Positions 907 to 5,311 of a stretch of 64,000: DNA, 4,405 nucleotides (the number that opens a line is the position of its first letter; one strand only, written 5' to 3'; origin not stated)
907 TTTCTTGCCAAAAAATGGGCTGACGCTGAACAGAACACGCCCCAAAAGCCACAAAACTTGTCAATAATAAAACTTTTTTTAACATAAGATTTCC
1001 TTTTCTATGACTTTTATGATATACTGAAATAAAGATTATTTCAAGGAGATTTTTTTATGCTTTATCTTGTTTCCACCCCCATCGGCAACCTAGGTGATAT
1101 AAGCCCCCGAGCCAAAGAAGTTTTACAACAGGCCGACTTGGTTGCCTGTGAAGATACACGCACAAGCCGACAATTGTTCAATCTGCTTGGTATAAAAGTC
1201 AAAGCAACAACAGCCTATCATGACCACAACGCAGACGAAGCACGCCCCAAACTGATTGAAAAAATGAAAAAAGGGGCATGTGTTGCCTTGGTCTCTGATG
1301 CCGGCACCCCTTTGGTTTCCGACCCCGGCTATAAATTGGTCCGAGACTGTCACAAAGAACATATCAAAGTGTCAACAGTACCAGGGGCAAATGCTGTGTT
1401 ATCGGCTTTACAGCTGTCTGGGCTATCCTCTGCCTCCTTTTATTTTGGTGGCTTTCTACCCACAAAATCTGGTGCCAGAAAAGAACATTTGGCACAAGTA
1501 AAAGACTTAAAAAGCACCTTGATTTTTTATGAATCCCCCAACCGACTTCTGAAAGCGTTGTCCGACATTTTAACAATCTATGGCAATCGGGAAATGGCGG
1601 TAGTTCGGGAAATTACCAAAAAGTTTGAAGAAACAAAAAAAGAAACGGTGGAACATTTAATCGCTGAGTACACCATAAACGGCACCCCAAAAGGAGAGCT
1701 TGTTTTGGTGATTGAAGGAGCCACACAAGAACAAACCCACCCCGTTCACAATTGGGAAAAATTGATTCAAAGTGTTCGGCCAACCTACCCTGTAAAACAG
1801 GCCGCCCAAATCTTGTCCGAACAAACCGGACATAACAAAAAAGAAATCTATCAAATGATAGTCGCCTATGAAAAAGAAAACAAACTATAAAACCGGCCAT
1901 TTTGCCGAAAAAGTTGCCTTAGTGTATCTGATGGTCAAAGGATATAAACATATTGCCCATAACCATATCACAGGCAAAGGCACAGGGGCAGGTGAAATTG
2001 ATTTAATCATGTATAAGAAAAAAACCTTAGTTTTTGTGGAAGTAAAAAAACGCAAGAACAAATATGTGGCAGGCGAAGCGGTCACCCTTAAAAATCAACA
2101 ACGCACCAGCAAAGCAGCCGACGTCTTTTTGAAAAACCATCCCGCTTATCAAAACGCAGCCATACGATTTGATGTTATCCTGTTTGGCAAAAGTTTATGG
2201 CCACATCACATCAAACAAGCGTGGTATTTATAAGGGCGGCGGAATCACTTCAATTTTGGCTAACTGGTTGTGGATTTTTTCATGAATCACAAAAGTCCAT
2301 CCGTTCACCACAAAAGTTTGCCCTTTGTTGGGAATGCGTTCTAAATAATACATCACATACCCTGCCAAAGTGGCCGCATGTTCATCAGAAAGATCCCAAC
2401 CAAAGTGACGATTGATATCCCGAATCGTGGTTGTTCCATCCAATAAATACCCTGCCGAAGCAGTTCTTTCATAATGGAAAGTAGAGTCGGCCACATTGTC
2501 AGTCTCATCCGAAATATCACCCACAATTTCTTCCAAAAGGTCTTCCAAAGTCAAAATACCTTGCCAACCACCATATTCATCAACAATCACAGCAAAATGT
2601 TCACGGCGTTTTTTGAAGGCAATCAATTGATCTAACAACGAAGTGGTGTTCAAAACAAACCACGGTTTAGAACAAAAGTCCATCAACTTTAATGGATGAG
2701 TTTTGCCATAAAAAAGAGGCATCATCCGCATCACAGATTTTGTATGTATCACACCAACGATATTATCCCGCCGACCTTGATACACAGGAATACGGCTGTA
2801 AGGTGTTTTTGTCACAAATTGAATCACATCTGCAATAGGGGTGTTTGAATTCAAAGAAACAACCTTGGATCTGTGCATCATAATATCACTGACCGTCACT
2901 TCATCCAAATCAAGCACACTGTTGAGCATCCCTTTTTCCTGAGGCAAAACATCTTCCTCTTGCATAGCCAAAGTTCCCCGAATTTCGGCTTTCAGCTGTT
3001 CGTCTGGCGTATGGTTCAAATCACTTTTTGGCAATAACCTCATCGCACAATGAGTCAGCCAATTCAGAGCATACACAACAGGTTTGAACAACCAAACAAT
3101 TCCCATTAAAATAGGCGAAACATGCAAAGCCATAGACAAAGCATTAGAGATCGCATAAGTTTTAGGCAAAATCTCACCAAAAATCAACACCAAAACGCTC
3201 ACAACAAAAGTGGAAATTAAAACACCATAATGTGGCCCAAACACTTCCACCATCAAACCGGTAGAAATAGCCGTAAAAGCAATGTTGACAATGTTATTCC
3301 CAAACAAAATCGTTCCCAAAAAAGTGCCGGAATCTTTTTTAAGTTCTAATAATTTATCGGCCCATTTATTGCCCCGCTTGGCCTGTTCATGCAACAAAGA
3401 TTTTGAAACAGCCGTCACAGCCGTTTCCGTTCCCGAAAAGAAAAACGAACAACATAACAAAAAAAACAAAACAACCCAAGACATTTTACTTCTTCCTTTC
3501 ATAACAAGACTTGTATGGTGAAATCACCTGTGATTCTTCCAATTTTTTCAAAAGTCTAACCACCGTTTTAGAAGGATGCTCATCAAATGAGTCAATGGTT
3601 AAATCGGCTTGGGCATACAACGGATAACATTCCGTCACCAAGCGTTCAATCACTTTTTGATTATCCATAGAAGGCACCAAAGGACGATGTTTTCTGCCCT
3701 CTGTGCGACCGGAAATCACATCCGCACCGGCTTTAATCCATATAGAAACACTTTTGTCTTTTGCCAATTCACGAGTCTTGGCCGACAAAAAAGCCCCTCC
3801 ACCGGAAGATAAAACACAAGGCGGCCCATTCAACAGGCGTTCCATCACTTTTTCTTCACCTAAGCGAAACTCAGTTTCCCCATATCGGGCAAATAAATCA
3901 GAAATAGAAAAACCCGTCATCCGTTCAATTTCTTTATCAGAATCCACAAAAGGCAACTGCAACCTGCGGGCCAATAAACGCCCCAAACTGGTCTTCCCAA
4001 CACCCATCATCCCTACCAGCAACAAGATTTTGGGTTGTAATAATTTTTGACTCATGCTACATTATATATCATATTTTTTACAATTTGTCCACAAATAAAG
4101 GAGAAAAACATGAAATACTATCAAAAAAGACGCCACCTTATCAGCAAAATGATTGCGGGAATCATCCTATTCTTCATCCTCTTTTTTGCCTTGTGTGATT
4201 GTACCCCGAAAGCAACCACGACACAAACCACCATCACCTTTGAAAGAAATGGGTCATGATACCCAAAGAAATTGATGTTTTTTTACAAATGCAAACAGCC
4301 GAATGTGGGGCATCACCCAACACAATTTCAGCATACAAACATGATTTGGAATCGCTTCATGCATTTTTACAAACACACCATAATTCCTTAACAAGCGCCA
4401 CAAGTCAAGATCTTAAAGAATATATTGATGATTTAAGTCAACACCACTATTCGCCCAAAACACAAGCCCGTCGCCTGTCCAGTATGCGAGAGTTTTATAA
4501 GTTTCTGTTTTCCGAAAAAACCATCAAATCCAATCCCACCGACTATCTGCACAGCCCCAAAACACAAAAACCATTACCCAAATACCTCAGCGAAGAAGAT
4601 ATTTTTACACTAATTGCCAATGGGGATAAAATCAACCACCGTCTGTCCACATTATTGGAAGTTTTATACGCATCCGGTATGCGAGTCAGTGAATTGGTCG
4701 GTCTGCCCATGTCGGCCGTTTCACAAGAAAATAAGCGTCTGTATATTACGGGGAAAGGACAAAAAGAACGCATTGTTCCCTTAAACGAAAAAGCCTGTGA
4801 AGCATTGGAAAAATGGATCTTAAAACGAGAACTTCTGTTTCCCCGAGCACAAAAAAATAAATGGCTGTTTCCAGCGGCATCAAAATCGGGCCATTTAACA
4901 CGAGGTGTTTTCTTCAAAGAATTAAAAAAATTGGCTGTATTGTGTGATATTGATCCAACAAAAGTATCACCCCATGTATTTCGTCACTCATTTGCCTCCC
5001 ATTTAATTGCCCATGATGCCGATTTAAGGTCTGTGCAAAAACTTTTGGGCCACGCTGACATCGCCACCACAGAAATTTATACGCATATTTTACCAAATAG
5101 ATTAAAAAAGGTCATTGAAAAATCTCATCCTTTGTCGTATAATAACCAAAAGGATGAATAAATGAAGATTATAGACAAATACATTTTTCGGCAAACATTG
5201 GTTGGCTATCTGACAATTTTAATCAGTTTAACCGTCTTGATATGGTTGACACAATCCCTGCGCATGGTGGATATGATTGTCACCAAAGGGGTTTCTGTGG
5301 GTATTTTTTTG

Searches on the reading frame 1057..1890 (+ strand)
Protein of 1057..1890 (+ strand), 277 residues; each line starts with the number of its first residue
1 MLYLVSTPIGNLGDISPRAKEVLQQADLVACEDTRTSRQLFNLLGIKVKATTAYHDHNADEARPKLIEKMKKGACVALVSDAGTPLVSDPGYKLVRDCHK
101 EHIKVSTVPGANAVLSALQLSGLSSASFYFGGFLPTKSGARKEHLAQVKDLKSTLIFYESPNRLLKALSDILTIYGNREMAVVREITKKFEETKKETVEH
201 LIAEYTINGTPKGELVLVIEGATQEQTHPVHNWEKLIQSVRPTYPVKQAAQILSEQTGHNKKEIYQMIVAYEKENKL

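Call 66: search_protein_families(library=pfam, proteins=[window:1057-1890:+], max_evalue=0.00001)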
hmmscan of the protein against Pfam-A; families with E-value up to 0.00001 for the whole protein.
window:1057-1890:+ (277 aa): 2 families
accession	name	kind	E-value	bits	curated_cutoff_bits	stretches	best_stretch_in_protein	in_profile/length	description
PF00590.25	TP_methylase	-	7.7e-32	111.4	27.8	1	1-201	1-211/212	Tetrapyrrole (Corrin/Porphyrin) Methylases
PF23016.2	RsmI_C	-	7.6e-06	26.1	27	0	243-267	17-41/46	RsmI C-terminal HTH domain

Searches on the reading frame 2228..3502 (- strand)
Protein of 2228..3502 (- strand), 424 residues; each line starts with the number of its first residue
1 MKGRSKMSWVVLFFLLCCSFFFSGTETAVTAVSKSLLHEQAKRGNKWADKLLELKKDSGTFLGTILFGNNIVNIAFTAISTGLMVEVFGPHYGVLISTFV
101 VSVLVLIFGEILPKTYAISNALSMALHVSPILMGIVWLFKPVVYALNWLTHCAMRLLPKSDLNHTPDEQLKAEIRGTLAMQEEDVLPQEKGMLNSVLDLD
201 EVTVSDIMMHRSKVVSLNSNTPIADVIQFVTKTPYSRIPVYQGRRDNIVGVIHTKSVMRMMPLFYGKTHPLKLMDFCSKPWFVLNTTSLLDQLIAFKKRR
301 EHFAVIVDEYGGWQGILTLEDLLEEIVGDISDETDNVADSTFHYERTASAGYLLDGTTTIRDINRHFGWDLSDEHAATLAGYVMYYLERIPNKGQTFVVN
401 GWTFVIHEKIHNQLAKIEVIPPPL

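Call 66: search_protein_families(library=pfam, proteins=[window:2228-3502:-], max_evalue=0.00001)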
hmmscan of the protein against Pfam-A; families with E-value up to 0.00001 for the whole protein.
window:2228-3502:- (424 aa): 3 families
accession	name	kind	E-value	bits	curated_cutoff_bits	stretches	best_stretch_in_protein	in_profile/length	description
PF01595.25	CNNM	-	4.8e-45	153.9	28.4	1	11-186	2-177/181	Cyclin M transmembrane N-terminal domain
PF03471.22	CorC_HlyC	-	3.8e-18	65.7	27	1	349-421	5-79/81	Transporter associated domain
PF00571.33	CBS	-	1.8e-13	51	24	1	204-260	1-54/57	CBS domain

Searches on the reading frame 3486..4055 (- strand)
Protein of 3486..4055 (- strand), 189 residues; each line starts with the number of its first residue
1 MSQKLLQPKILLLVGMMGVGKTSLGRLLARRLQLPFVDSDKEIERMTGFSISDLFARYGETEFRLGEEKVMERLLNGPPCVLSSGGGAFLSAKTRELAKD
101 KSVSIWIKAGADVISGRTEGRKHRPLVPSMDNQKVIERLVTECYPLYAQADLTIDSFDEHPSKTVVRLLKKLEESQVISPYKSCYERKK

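Call 66: search_protein_families(library=pfam, proteins=[window:3486-4055:-], max_evalue=0.00001)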
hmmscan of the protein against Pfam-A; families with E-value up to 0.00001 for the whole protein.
window:3486-4055:- (189 aa): 2 families
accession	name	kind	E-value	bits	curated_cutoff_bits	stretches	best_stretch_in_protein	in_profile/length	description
PF01202.28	SKI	-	4.3e-39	134.6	22.1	1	17-172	1-158/159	Shikimate kinase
PF13671.12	AAA_33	-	4.7e-06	27.4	27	0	11-139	2-136/143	AAA domain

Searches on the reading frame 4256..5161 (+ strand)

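Call 66: search_protein_families(library=pfam, proteins=[window:4256-5161:+], max_evalue=0.00001)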
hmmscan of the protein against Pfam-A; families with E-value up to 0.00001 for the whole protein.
window:4256-5161:+ (301 aa): 3 families
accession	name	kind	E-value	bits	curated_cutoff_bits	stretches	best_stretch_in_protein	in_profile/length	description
PF00589.27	Phage_integrase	-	5.6e-43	147.1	27.1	1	110-280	2-170/172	Phage integrase family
PF02899.23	Phage_int_SAM_1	-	3.7e-19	69.2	22.3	1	6-88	1-83/83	Phage integrase, N-terminal SAM-like domain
PF13495.12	Phage_int_SAM_4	-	3.8e-07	30.8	27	1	18-86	13-80/85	Phage integrase, N-terminal SAM-like domain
